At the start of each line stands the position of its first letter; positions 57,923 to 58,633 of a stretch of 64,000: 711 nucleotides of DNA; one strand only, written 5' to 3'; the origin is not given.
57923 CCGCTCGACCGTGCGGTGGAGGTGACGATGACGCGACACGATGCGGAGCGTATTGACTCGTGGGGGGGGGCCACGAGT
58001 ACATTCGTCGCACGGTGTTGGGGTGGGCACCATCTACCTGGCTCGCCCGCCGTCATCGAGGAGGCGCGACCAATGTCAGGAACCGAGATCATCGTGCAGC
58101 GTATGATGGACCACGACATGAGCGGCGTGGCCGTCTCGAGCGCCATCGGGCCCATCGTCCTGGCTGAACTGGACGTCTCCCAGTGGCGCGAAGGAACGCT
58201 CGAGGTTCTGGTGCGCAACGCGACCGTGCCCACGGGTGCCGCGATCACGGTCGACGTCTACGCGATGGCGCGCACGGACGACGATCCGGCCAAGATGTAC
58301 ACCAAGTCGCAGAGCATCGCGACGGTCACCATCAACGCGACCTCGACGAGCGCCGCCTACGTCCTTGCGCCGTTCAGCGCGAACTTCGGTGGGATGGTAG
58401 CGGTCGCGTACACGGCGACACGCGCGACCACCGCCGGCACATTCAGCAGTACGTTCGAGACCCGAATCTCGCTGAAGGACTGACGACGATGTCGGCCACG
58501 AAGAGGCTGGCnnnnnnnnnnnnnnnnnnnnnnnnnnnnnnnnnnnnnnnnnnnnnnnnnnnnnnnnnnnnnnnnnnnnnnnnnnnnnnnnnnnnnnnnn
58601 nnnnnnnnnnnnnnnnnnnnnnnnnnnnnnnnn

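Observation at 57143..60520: Compositionally atypical four-gene cassette of unrecognisable proteins (candidate novel accessory module)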

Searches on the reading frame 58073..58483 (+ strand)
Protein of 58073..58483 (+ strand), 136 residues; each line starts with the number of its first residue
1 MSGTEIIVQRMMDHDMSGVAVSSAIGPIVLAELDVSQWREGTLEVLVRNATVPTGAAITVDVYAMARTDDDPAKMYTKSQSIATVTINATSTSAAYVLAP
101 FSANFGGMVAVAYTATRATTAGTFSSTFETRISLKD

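Call 7: search_protein_families(library=pfam, proteins=[window:58073-58483:+], max_evalue=1)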
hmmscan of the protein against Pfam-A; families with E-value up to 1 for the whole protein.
window:58073-58483:+ (136 aa): 1 family
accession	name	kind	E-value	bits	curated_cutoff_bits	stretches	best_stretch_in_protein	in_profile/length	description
PF23619.1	Ig_VWA7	-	0.49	11.1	27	1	68-121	37-90/104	VWA7 Ig-like domain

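Call 8: search_protein_families(library=phrogs, proteins=[window:58073-58483:+], max_evalue=1)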
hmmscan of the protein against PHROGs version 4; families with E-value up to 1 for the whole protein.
window:58073-58483:+ (136 aa): 1 family
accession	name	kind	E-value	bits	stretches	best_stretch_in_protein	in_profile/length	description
phrog_921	-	unknown function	0.037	14.8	1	2-70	18-85/127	-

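Call 9: search_protein_families(library=padloc, proteins=[window:58073-58483:+], max_evalue=1)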
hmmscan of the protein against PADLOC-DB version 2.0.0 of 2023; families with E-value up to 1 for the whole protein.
window:58073-58483:+ (136 aa): 0 families

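Call 10: search_protein_families(library=ncbifam, proteins=[window:58073-58483:+], max_evalue=1)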
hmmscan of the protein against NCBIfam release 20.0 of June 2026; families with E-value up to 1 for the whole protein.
window:58073-58483:+ (136 aa): 0 families

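Call 11: find_encoding_contigs(protein=window:58073-58483:+, flank=10000, max_places=6)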
Protein window:58073-58483:+ (136 aa): no gene with exactly this product is on record in the collection.

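Call 12: find_homologous_proteins(query=window:58073-58483:+, max_evalue=0.01)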
Query window:58073-58483:+ (136 aa): 6 proteins with E <= 0.01 among 42 candidates.
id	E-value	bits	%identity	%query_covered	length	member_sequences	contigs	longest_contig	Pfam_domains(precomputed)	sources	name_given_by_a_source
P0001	6.9e-76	270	97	100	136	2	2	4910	-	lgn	-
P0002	1.3e-66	240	100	89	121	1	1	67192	-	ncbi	ncbi:MAG: hypothetical protein U0234_32800 [Sandaracinus sp.]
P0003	1.4e-53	198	69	100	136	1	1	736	-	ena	-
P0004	9.4e-39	150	58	100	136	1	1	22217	-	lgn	-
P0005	1.1e-37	147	56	100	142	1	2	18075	-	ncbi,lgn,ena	-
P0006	4.6e-31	125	50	100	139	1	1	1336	-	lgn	-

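Call 13: find_encoding_contigs(protein=P0004, flank=10000, max_places=4)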
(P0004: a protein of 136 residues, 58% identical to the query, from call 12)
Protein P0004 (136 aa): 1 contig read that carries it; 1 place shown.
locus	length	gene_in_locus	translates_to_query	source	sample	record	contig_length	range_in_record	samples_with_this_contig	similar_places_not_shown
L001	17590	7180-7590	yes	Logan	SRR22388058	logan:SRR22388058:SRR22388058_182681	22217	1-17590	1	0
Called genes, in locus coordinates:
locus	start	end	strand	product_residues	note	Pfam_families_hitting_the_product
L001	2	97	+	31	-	?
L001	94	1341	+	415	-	PF01636:APH (faint), PF00069:Pkinase, PF00498:FHA (weak)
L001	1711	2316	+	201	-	-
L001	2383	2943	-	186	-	-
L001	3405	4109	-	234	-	-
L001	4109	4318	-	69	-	-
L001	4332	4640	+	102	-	-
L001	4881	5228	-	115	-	-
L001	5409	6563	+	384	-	PF13385:Laminin_G_3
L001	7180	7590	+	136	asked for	-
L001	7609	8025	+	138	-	-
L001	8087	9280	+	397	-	-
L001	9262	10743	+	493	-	-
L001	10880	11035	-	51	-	-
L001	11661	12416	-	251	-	PF11617:Cu-binding_MopE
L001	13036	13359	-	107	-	-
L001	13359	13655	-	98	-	-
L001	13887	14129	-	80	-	-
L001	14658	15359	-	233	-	-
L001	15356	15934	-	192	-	PF13274:SocA_Panacea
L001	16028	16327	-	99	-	-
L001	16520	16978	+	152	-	-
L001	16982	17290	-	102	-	-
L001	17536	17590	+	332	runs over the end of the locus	-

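Call 14: find_encoding_contigs(protein=P0005, flank=10000, max_places=4)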
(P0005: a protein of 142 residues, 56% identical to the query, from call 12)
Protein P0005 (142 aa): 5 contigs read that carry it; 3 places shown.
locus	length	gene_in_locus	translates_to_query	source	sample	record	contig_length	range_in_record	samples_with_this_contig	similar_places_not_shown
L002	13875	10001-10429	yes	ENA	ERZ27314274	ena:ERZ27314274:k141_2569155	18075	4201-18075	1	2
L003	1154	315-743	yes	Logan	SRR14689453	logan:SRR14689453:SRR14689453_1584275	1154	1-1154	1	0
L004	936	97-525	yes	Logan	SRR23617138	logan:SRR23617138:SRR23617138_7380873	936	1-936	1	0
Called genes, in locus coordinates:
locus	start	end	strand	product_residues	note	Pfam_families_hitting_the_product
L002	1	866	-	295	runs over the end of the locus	-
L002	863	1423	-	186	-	PF01035:DNA_binding_1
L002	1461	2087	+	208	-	-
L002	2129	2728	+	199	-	PF10755:DUF2585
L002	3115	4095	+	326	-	-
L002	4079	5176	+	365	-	-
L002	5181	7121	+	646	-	-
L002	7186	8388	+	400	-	PF13506:Glyco_transf_21, PF00535:Glycos_transf_2 (weak), PF13641:Glyco_tranf_2_3, PF13632:Glyco_trans_2_3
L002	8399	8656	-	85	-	PF05016:ParE_toxin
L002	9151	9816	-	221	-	-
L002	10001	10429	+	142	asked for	-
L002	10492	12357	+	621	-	-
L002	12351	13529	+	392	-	PF25390:WD40_RLD, PF13540:RCC1_2 (weak), PF00415:RCC1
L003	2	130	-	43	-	?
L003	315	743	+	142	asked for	-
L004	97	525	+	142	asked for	-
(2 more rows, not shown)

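Call 15: find_encoding_contigs(protein=P0001, flank=10000, max_places=4)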
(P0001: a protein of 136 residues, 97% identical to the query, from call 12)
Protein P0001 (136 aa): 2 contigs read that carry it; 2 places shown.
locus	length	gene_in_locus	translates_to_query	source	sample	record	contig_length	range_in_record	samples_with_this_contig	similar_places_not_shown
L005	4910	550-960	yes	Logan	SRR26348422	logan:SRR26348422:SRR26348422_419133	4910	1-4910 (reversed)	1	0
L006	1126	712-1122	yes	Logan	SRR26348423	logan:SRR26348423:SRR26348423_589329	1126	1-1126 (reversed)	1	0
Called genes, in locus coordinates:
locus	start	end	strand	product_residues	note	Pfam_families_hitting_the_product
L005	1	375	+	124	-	?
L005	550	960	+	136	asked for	-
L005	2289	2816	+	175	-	-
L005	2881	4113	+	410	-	PF25390:WD40_RLD (weak), PF13540:RCC1_2 (faint)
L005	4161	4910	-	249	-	?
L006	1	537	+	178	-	?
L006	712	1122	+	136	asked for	-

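Call 33: predict_structure(alignment_id=A1)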
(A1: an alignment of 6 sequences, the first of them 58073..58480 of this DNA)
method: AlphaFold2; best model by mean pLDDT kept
length: 136 residues; sequences in the alignment: 6
mean_pLDDT: 65.3   pTM: 0.60
mean pLDDT of the five models: 65.3, 64.1, 63.2, 59.8, 56.2
residues with pLDDT >= 90: 0; 70-90: 59; 50-70: 57; < 50: 20
segments of 3 or more residues with pLDDT < 50: 1-11, 70-77
pLDDT, mean of each block of 10 residues (from residue 1): 40 56 57 67 80 76 62 50 78 78 64 67 70 72
secondary structure, 60 per line:
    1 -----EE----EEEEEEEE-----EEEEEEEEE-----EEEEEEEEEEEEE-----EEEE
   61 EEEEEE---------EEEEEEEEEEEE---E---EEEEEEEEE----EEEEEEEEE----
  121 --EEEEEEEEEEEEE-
elements in order: E12-19 E25-33 E39-51 E57-66 E76-87 E95-103 E108-116 E123-135

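Call 38: fold_search(model_id=the predicted structure, library=pdb)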
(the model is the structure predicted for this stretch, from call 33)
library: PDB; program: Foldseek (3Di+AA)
matches with E <= 10: 1730; with E <= 0.001: 6
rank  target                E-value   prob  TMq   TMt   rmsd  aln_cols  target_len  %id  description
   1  9i0y_a                9.5e-05  1.00  0.52  0.59   4.6       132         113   24  Recombinant Ena2A fibers (released 2025-03-12)
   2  9i0y_0                1.0e-04  1.00  0.52  0.59   4.4       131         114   24  Recombinant Ena2A fibers (released 2025-03-12)
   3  7vrp_A                4.7e-04  1.00  0.44  0.20   6.4       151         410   10  Structure of infectious bursal disease virus Gx strain (released 2022-03-30)
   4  7vrp_B                5.2e-04  1.00  0.51  0.21   5.5       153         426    9  Structure of infectious bursal disease virus Gx strain (released 2022-03-30)
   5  7vrn_B                7.8e-04  1.00  0.51  0.21   5.5       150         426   12  Structure of infectious bursal disease virus Gt strain (released 2022-03-30)
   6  7vrn_L                8.6e-04  1.00  0.55  0.22   5.3       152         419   10  Structure of infectious bursal disease virus Gt strain (released 2022-03-30)
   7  2df7_K                1.1e-03  0.99  0.37  0.16   9.0       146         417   11  Crystal structure of infectious bursal disease virus VP2 subviral particle (released 2006-06-27)
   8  7vrn_A                1.5e-03  1.00  0.50  0.21   6.0       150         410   11  Structure of infectious bursal disease virus Gt strain (released 2022-03-30)
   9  7a02_A                1.5e-03  1.00  0.38  0.43   7.0       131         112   15  Bacillus endospore appendages form a novel family of disulfide-linked pili (released 2021-04-28)
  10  2df7_R                1.5e-03  1.00  0.41  0.18   8.3       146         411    9  Crystal structure of infectious bursal disease virus VP2 subviral particle (released 2006-06-27)
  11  2df7_S                1.6e-03  0.99  0.36  0.16   9.0       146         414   11  Crystal structure of infectious bursal disease virus VP2 subviral particle (released 2006-06-27)
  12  2df7_Q                1.8e-03  1.00  0.41  0.17   8.4       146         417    8  Crystal structure of infectious bursal disease virus VP2 subviral particle (released 2006-06-27)
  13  2df7_F                1.9e-03  0.99  0.37  0.16   8.9       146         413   10  Crystal structure of infectious bursal disease virus VP2 subviral particle (released 2006-06-27)
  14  2df7_N                2.2e-03  0.98  0.35  0.16   9.0       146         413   11  Crystal structure of infectious bursal disease virus VP2 subviral particle (released 2006-06-27)
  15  7vrn_I                2.4e-03  0.99  0.39  0.18   7.0       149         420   11  Structure of infectious bursal disease virus Gt strain (released 2022-03-30)
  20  8pdz_A                3.1e-03  1.00  0.44  0.51   6.3       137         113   11  Recombinant Ena3A L-Type endospore appendages (released 2023-11-08)
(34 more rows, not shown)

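Call 39: fold_search(model_id=the predicted structure, library=viral)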
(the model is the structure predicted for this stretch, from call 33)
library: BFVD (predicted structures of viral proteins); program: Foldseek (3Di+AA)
matches with E <= 10: 1897; with E <= 0.001: 33
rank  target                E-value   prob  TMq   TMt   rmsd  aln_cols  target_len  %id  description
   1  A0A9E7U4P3            6.4e-05  1.00  0.57  0.24   4.8       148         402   11  (no name in the UniProt tables at hand)
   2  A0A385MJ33            9.7e-05  1.00  0.56  0.48   6.0       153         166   13  (no name in the UniProt tables at hand)
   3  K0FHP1                1.5e-04  1.00  0.52  0.16   5.4       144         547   12  Structural polyprotein (Fragment) [Avian infectious bursal disease virus]
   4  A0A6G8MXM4            1.5e-04  1.00  0.41  0.15   8.2       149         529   14  Collagen-like triple helix repeat-containing protein [Cedratvirus kamchatka]
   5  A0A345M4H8            1.6e-04  1.00  0.50  0.42   6.0       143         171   15  Uncharacterized protein [Arthrobacter phage Dewayne]
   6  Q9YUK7                1.7e-04  1.00  0.55  0.53   4.9       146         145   10  Structural polyprotein (Fragment) [Avian infectious bursal disease virus]
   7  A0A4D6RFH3            1.7e-04  1.00  0.52  0.42  10.0       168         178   11  (no name in the UniProt tables at hand)
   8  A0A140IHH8            2.4e-04  1.00  0.53  0.38   5.9       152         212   15  VP2 protein (Fragment) [Avian infectious bursal disease virus]
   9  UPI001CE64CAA         2.9e-04  1.00  0.42  0.11   6.4       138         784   14  (no name look-up for this kind of identifier)
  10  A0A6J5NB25            3.0e-04  1.00  0.40  0.10   7.6       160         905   12  Uncharacterized protein [uncultured Caudovirales phage]
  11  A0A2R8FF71            3.2e-04  1.00  0.36  0.16   9.7       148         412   10  Collagen-like protein (Fragment) [Brazilian cedratvirus IHUMI]
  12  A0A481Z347            3.3e-04  1.00  0.50  0.25   6.8       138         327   15  Uncharacterized protein (Fragment) [Mimivirus LCMiAC02]
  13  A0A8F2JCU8            3.3e-04  1.00  0.41  0.14   8.3       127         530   16  Tail fibers protein [Klebsiella phage Kp_Pokalde_001]
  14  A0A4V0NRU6            3.9e-04  1.00  0.47  0.41   6.0       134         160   10  Uncharacterized protein [Vibrio phage VP-1]
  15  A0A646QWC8            3.9e-04  1.00  0.43  0.34   7.7       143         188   12  Uncharacterized protein [Roseobacter phage CRP-5]
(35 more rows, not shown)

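Call 41: search_solved_structures(query=A1, max_evalue=10, show_alignments=3)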
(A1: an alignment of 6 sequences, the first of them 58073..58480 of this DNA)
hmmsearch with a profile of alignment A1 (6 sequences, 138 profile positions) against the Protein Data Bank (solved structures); distinct sequences matched with E-value up to 10: 2.
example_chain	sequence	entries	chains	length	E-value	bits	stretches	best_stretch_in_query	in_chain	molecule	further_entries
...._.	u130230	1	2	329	1.2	12.4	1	43-98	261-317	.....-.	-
7qe3_AAA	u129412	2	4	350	1.3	12.3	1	43-98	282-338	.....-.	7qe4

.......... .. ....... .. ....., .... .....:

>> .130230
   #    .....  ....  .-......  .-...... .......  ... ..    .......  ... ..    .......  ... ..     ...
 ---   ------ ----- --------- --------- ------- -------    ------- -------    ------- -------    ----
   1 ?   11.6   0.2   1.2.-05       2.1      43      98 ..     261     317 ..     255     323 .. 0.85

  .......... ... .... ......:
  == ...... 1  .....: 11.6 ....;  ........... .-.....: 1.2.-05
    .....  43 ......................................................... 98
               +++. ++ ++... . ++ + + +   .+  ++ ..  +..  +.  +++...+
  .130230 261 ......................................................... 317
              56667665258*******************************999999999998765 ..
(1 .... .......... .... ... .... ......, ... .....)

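Call 57: find_related_loci(query=A1, collection=genome_contigs, flank=8000)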
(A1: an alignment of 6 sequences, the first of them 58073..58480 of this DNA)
Query A1 (136 aa) in genome_contigs; peptide patterns used: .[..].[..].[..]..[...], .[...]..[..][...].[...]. (x = any residue, [..] = any of these).
58 stretches matched a pattern; 1 encode a relative of the query (tblastn E <= 1e-3); 1 distinct loci.
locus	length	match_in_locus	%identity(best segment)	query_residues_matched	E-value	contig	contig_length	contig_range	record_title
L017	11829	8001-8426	56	1-136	5e-48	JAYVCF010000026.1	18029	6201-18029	MAG: Deltaproteobacteria bacterium isolate GL30_UP_concoct_80 GL30_UP_concoct_80_25, whole genome shotgun sequence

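Call 58: find_related_loci(query=A1, collection=viral_contigs, flank=8000)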
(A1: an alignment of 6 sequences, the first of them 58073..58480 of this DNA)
Query A1 (136 aa) in viral_contigs; peptide patterns used: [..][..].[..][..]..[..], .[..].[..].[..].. (x = any residue, [..] = any of these).
41 stretches matched a pattern, but none encodes a relative of the query by tblastn (E <= 1e-3).

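Call 59: find_related_loci(query=A1, collection=metagenome_contigs, flank=8000)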
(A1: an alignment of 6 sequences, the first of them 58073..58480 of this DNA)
Query A1 (136 aa) in metagenome_contigs; peptide patterns used: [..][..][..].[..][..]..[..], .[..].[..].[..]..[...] (x = any residue, [..] = any of these).
132 stretches matched a pattern, but none encodes a relative of the query by tblastn (E <= 1e-3).

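Call 66: search_protein_families(library=pfam, proteins=[L005:993-2816:+, L001:8087-9280:+, L002:10492-12357:+, L001:9262-10743:+, L005:2881-4113:+, L002:9151-9816:-], max_evalue=1)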
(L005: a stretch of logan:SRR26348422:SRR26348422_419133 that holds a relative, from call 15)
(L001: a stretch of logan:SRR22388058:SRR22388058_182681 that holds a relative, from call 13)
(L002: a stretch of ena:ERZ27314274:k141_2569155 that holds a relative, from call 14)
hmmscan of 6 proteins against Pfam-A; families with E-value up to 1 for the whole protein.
L005:993-2816:+ (607 aa): 0 families

L001:8087-9280:+ (397 aa): 1 family
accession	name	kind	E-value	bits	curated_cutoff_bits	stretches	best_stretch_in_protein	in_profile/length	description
PF22834.3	Polo_box_4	-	0.072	14.1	27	1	182-240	28-84/85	Polo box domain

L002:10492-12357:+ (621 aa): 1 family
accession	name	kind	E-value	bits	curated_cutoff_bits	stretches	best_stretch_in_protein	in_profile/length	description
PF24790.1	SAC9_GBDL_1st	-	0.27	11.1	30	1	572-598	56-82/186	SAC9 first GBDL domain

L001:9262-10743:+ (493 aa): 3 families
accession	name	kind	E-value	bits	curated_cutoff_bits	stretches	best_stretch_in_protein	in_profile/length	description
PF00415.24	RCC1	-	0.00014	22.8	21.7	1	316-337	3-21/50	Regulator of chromosome condensation (RCC1) repeat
PF25390.1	WD40_RLD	-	0.0003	20.7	150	1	265-343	260-345/363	RCC1-like domain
PF13540.12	RCC1_2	-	0.00035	20.8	22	2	264-277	12-25/30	Regulator of chromosome condensation (RCC1) repeat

L005:2881-4113:+ (410 aa): 3 families
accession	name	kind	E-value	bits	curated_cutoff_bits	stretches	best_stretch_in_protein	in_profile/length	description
PF25390.1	WD40_RLD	-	1.3e-09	38.3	150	1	25-329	44-327/363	RCC1-like domain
PF13540.12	RCC1_2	-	4.1e-07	30.1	22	2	304-325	3-24/30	Regulator of chromosome condensation (RCC1) repeat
PF13360.13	PQQ_2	-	0.03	14.4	27.6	1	304-369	164-228/233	Outer membrane protein assembly factor BamB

L002:9151-9816:- (221 aa): 0 families

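Call 74: search_dna_similar(query=window:58073-58480:+, collection=phages, mode=protein, max_evalue=0.01)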
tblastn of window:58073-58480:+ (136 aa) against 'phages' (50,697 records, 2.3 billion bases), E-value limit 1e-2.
No match.

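Call 75: search_dna_similar(query=window:58073-58480:+, collection=plasmids, mode=protein, max_evalue=0.01)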
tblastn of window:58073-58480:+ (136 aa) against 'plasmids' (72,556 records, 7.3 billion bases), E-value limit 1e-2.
No match.

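Call 78: search_protein_families(library=pfam, alignment_id=A1, max_evalue=10)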
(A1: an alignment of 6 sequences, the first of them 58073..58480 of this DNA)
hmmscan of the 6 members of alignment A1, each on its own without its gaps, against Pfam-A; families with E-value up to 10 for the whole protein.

A. member 1, window:58073-58480:+ (136 aa): 1 family
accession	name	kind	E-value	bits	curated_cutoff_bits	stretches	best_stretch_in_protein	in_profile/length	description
PF23619.1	Ig_VWA7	-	0.49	11.1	27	1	68-121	37-90/104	VWA7 Ig-like domain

B. families by the number of members that match (of 6 scanned): 7 families
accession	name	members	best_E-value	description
PF23619.1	Ig_VWA7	2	0.49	VWA7 Ig-like domain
PF19180.5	DUF5862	1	0.016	Family of unknown function (DUF5862)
PF22500.2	GMC_oxred_C_1st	1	0.042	GMC oxidoreductase, C-terminal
PF13753.12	SWM_repeat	1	0.064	Putative flagellar system-associated repeat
PF25719.1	UL145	1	0.075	Cytomegalovirus UL145 protein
PF22422.2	MGH1-like_GH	1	0.11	Mannosylglycerate hydrolase MGH1-like glycoside hydrolase domain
PF23926.2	LtfC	1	0.17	LtfC-like, beta-sandwich domain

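Call 98: search_protein_families(library=padloc, proteins=[L005:993-2816:+, L001:8087-9280:+, L002:10492-12357:+, L001:7609-8025:+, L005:2881-4113:+], max_evalue=0.1)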
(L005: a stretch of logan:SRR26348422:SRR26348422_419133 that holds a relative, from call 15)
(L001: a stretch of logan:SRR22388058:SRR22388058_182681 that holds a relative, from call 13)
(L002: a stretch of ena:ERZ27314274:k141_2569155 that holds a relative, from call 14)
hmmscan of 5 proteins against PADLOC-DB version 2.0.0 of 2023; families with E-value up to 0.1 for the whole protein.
L005:993-2816:+ (607 aa): 0 families

L001:8087-9280:+ (397 aa): 0 families

L002:10492-12357:+ (621 aa): 0 families

L001:7609-8025:+ (138 aa): 0 families

L005:2881-4113:+ (410 aa): 0 families
